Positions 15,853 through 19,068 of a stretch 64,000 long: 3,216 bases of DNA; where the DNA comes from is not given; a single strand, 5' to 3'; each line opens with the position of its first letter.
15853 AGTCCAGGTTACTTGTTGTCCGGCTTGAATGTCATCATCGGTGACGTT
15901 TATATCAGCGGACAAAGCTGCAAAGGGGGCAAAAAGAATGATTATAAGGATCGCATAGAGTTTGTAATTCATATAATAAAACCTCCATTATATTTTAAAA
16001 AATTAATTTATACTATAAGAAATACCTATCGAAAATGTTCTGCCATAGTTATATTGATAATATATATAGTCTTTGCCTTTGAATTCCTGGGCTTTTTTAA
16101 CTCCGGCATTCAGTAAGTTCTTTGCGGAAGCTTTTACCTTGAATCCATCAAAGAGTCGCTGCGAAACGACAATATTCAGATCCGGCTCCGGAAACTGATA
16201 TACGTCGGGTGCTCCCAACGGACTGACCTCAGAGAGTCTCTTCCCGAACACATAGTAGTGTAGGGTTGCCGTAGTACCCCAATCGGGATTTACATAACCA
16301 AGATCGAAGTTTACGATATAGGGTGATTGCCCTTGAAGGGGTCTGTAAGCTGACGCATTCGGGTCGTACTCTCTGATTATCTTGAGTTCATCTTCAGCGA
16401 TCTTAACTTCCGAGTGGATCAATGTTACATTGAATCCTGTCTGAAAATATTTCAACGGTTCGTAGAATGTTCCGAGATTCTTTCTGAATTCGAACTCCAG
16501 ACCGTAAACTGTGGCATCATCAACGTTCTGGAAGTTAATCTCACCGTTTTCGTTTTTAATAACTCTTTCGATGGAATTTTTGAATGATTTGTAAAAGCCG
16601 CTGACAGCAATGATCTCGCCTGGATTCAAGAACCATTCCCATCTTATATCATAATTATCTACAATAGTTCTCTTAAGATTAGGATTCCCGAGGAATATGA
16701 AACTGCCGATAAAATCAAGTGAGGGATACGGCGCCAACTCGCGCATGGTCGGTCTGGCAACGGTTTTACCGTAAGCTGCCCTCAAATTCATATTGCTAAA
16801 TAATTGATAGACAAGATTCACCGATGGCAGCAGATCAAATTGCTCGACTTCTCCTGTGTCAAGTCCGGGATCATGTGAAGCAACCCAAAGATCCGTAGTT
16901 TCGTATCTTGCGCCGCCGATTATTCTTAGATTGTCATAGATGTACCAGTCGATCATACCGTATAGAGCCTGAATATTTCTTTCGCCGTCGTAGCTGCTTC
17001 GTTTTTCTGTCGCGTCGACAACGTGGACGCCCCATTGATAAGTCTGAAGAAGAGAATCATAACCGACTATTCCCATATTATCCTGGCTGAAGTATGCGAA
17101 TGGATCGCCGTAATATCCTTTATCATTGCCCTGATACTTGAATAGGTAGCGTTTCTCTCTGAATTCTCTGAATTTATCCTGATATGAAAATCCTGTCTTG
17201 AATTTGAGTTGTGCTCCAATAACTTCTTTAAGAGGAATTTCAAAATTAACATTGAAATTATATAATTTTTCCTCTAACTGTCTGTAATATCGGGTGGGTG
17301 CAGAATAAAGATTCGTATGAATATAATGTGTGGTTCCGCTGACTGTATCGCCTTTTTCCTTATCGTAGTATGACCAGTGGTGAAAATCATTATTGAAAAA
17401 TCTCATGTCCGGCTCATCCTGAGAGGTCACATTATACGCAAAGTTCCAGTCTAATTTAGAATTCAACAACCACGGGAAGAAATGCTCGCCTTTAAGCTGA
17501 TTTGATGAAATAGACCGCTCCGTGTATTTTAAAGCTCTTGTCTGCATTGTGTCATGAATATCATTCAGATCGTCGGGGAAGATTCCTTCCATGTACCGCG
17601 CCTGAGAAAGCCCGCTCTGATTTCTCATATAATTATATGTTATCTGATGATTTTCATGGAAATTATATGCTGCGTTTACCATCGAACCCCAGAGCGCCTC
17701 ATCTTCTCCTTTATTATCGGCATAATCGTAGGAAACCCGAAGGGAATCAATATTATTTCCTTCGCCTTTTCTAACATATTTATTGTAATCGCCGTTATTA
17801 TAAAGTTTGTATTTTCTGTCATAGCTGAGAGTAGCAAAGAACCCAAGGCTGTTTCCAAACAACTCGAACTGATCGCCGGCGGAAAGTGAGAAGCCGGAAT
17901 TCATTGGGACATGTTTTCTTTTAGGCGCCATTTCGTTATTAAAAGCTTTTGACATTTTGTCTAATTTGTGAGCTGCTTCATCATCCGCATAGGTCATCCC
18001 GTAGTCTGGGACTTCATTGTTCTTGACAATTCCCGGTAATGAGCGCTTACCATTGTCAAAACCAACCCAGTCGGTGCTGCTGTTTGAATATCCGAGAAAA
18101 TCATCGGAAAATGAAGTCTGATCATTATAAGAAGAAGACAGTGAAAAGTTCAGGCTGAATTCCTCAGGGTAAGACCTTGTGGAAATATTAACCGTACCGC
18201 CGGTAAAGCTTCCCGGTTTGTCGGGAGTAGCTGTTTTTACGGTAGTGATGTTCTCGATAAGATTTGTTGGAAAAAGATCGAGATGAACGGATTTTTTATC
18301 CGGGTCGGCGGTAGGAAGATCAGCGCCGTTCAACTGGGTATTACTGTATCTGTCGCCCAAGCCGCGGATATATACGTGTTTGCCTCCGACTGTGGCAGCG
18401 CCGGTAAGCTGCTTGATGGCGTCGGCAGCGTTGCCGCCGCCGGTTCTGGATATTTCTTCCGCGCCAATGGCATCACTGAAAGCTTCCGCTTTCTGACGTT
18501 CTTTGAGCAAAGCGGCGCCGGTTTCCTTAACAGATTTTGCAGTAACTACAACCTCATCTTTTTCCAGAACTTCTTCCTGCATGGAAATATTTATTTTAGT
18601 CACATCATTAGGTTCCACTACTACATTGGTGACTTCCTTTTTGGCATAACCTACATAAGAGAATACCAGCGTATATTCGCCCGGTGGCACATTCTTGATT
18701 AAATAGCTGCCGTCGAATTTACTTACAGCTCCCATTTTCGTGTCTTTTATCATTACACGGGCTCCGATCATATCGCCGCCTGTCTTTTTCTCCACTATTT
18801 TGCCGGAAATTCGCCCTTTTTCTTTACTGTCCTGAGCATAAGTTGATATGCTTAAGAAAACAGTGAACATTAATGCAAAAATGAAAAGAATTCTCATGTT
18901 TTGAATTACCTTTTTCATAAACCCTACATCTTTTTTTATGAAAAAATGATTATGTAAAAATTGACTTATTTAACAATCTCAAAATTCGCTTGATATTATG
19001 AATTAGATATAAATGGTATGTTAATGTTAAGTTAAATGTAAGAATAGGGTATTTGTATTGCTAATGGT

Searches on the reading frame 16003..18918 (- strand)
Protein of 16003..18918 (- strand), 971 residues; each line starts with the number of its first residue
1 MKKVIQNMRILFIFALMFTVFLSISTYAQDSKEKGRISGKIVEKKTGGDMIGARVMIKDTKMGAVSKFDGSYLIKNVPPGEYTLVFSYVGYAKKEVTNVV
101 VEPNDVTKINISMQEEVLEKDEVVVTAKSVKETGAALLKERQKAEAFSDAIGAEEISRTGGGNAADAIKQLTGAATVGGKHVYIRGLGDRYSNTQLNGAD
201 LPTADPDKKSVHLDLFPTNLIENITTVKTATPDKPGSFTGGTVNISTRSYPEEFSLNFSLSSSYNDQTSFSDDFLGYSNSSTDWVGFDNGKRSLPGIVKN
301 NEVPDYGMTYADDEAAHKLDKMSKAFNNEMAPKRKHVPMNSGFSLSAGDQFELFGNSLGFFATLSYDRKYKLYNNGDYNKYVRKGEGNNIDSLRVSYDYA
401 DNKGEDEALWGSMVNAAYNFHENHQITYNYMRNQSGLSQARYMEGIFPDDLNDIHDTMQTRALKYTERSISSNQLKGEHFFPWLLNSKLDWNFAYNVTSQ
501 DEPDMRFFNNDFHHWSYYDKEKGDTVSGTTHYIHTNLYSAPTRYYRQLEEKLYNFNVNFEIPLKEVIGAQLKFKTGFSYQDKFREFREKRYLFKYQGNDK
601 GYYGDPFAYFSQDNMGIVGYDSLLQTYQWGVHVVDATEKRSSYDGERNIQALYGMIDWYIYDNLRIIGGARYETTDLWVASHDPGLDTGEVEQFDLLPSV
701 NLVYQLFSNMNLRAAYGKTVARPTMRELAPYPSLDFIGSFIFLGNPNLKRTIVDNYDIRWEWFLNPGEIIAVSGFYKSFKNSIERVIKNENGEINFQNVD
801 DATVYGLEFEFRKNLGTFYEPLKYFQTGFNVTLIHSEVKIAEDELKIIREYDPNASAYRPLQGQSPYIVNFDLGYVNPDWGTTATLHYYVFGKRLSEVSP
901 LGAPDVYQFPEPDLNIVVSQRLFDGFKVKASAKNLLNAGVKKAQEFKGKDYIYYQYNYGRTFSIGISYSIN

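Call 70: search_protein_families(library=pfam, proteins=[window:16003-18918:-], max_evalue=0.000001)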
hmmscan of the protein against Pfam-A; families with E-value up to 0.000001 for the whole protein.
window:16003-18918:- (971 aa): 4 families
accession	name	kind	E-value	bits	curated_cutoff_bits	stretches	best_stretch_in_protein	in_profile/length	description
PF00593.30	TonB_dep_Rec_b-barrel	-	3.3e-29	103.5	27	1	485-894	57-399/436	TonB dependent receptor-like, beta-barrel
PF13715.12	CarbopepD_reg_2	-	1.2e-20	73.8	32.2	1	37-125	1-88/88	CarboxypepD_reg-like domain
PF13620.12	CarboxypepD_reg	-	2.7e-15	56.9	32.3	1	37-114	2-82/82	Carboxypeptidase regulatory-like domain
PF07715.20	Plug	-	3e-09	37.8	23.9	1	148-238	9-102/107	TonB-dependent Receptor Plug Domain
